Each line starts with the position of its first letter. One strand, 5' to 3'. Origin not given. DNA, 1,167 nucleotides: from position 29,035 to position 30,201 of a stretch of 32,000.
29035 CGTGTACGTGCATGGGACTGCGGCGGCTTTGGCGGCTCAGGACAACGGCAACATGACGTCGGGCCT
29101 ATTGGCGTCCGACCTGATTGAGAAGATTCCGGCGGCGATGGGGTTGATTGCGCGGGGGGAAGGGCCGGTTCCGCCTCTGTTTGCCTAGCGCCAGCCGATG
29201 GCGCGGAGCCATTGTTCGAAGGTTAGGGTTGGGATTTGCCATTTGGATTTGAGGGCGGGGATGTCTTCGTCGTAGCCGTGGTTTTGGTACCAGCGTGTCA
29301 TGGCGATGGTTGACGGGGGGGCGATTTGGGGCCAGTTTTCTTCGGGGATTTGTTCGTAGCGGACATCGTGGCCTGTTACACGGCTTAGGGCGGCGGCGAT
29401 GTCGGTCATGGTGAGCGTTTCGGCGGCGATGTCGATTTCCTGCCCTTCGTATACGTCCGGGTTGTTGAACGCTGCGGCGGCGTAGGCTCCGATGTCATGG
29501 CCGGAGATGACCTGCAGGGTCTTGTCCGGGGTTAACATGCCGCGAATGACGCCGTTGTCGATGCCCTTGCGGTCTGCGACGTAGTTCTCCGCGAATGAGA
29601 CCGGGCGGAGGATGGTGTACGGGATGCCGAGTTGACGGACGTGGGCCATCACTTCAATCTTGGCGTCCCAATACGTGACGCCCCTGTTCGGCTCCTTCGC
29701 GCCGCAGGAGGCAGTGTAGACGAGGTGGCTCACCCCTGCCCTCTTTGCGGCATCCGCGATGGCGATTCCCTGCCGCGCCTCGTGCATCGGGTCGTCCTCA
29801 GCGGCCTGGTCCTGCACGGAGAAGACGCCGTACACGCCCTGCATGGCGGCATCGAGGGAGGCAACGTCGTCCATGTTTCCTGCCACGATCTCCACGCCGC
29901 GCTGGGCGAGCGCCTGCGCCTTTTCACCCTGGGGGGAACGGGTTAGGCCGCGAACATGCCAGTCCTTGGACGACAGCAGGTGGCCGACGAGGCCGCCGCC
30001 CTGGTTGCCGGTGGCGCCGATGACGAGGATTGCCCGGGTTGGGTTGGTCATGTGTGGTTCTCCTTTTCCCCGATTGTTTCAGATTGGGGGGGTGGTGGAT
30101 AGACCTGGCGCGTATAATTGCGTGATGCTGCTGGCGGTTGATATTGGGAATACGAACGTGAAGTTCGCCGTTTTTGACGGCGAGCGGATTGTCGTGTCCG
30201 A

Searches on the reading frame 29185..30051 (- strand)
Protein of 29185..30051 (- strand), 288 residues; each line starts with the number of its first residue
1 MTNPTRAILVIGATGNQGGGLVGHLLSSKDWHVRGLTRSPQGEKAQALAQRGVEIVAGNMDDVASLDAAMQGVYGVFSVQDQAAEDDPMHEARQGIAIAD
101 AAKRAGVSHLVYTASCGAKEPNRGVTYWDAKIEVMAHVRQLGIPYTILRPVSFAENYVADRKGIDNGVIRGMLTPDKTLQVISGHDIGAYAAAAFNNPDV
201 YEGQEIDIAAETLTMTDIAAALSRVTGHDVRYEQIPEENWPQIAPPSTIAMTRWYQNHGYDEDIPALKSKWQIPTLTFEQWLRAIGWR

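Call 11: search_protein_families(library=pfam, proteins=[window:29185-30051:-], max_evalue=0.00001)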
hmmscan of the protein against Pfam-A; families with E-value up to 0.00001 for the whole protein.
window:29185-30051:- (288 aa): 3 families
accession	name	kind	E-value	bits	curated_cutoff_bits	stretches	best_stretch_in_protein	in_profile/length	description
PF05368.20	NmrA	-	4e-56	191.2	27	1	5-264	2-276/298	NmrA-like family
PF13460.12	NAD_binding_10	-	3.2e-24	86.2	27.2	1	12-198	1-184/184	NAD(P)H-binding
PF01370.27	Epimerase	-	2.9e-06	27.3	20.9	1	8-117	1-117/240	NAD dependent epimerase/dehydratase family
